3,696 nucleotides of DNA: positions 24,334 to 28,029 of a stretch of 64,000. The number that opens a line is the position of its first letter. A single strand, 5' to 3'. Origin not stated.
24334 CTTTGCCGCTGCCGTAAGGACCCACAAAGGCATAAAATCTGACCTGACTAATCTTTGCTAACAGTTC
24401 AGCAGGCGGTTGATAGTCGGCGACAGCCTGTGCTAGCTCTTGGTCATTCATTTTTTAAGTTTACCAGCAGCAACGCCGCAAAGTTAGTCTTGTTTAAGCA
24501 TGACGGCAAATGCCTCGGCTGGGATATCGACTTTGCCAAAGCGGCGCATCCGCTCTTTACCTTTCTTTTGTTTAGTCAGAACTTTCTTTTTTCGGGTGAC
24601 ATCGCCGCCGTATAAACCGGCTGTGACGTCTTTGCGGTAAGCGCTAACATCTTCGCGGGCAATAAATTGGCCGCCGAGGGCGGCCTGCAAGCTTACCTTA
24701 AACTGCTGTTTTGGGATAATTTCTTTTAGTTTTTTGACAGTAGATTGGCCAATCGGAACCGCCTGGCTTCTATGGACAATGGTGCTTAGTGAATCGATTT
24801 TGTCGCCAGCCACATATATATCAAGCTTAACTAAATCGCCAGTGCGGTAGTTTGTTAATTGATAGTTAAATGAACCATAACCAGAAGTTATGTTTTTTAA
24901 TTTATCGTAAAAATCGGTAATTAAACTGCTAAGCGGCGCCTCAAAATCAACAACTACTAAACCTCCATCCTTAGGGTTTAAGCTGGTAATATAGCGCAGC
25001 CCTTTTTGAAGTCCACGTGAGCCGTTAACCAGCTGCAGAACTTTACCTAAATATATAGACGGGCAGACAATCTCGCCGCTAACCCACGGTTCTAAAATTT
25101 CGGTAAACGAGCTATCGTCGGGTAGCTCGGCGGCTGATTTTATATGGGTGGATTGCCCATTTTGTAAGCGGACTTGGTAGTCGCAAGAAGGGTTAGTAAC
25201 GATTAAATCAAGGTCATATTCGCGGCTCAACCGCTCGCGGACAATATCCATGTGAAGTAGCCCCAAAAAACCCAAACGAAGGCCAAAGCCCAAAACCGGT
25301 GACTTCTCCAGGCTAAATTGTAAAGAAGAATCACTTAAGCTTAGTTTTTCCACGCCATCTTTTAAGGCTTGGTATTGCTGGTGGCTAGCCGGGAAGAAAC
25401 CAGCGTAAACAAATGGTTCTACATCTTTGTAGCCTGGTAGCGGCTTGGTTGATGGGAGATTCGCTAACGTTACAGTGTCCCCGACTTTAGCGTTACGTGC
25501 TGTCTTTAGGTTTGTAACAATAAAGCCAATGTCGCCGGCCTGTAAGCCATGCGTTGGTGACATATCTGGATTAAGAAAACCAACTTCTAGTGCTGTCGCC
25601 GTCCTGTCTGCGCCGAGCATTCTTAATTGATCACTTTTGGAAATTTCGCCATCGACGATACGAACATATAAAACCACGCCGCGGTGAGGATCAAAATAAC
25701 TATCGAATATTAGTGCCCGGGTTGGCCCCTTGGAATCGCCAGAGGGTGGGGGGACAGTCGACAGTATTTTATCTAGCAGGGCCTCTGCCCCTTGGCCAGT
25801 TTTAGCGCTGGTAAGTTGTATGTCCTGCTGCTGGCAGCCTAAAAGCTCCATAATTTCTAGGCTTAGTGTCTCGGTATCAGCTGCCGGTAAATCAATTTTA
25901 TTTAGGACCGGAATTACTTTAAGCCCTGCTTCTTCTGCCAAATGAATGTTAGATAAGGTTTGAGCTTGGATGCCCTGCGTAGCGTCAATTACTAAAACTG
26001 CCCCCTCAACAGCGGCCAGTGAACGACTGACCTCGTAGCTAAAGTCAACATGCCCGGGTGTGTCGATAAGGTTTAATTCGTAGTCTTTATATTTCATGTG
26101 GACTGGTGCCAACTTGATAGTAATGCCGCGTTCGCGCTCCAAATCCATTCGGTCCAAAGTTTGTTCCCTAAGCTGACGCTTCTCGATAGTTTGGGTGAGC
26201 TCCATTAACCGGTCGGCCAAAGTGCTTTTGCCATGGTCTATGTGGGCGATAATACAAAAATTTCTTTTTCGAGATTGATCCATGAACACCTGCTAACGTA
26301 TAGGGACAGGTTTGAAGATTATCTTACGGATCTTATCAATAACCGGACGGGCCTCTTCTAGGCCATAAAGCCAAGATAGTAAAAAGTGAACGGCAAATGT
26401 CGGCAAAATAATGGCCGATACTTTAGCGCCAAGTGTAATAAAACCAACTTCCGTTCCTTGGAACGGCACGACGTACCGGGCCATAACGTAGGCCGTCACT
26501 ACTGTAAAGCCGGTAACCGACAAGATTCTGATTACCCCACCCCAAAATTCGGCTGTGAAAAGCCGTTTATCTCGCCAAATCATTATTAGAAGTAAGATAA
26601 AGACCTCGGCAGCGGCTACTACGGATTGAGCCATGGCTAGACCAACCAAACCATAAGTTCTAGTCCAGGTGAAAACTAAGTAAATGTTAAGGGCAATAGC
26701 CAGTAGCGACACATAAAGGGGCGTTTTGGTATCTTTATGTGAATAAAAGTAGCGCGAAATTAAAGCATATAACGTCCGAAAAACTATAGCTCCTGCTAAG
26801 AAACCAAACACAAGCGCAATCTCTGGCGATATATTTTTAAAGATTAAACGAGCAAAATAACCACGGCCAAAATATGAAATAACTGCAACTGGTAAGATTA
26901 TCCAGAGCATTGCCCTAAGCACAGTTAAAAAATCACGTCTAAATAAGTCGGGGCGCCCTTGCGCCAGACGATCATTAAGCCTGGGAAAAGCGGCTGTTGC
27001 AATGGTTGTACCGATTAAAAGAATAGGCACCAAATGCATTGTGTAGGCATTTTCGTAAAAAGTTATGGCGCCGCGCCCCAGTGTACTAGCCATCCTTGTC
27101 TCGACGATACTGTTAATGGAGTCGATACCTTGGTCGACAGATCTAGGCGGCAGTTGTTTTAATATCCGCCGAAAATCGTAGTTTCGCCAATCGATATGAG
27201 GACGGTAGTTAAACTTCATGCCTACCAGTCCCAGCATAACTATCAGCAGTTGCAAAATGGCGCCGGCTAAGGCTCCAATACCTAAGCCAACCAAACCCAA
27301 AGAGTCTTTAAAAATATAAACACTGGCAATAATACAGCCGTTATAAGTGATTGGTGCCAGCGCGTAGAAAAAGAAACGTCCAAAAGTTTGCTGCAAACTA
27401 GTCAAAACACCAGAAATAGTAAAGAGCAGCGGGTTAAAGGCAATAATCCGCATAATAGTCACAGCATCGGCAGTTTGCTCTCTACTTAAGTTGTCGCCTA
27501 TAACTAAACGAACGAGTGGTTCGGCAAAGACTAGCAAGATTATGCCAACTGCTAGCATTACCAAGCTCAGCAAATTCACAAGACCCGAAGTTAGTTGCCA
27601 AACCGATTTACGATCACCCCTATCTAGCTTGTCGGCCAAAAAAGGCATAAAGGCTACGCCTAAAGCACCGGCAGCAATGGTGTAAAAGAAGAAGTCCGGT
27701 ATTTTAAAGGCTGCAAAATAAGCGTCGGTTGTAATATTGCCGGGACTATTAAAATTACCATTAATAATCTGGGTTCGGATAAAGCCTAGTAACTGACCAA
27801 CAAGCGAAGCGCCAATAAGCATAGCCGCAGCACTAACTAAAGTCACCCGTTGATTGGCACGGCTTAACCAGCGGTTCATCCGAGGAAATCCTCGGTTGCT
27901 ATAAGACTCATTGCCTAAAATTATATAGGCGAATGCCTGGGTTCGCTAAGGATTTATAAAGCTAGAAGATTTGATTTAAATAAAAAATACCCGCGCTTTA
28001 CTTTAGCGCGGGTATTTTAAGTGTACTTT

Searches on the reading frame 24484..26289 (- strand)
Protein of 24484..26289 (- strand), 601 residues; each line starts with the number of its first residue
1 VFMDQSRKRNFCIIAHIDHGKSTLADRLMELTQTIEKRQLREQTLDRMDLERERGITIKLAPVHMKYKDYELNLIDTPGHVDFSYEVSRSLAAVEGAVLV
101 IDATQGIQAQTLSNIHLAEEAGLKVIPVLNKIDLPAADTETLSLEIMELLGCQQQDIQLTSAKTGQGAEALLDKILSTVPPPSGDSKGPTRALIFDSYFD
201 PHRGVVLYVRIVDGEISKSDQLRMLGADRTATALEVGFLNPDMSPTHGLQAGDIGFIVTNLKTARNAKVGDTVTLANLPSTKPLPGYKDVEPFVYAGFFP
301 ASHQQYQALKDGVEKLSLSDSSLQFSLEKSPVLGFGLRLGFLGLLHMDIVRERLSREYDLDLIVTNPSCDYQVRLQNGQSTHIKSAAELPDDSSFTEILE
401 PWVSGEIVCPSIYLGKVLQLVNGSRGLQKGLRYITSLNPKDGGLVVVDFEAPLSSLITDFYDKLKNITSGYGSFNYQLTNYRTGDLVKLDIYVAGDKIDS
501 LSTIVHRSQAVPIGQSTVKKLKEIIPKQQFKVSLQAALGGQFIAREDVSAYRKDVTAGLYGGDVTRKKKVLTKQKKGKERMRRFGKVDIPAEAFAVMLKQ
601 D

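Call 56: search_protein_families(library=pfam, proteins=[window:24484-26289:-], max_evalue=0.00001)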
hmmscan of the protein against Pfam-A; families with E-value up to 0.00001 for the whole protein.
window:24484-26289:- (601 aa): 5 families
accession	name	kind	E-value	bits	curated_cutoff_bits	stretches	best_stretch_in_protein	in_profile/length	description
PF00009.33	GTP_EFTU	-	6.3e-56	189.4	26.5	1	7-180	2-187/188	Elongation factor Tu GTP binding domain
PF06421.17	LepA_C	-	2.3e-41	140.7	29.7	1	494-599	2-107/107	GTP-binding protein LepA C-terminus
PF00679.30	EFG_C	-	5.1e-17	62.1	27.9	1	397-489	1-86/89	Elongation factor G C-terminus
PF03144.31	GTP_EFTU_D2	-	1.2e-07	32.5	30.3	1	204-274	1-73/73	Elongation factor Tu domain 2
PF01926.29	MMR_HSR1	-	1.9e-06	28.4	21.9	1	17-131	8-113/113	50S ribosome-binding GTPase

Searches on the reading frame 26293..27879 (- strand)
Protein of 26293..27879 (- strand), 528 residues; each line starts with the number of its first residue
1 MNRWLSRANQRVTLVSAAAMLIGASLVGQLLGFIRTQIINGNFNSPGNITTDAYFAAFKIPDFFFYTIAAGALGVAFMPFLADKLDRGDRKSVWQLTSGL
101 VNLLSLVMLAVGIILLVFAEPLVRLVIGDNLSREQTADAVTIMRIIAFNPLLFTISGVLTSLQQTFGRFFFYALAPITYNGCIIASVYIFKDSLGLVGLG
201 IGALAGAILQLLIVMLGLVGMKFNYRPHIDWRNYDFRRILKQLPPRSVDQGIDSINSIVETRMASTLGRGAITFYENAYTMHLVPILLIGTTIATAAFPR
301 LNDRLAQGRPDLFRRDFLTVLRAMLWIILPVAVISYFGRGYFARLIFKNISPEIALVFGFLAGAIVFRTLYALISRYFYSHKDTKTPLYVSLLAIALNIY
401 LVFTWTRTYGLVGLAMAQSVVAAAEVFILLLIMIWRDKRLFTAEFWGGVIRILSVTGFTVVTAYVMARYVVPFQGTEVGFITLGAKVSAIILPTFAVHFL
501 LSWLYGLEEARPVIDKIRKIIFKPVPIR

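Call 56: search_protein_families(library=pfam, proteins=[window:26293-27879:-], max_evalue=0.00001)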
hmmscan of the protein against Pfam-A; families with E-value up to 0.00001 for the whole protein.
window:26293-27879:- (528 aa): 3 families
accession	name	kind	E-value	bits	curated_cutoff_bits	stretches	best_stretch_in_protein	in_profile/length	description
PF03023.19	MurJ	-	2.1e-64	218.3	27.4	1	49-466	9-429/451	Lipid II flippase MurJ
PF13440.11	Polysacc_synt_3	-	1.5e-09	38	23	1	137-347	79-284/293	Polysaccharide biosynthesis protein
PF01554.23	MatE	-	5.6e-09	36.3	24.9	1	261-403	17-160/161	MatE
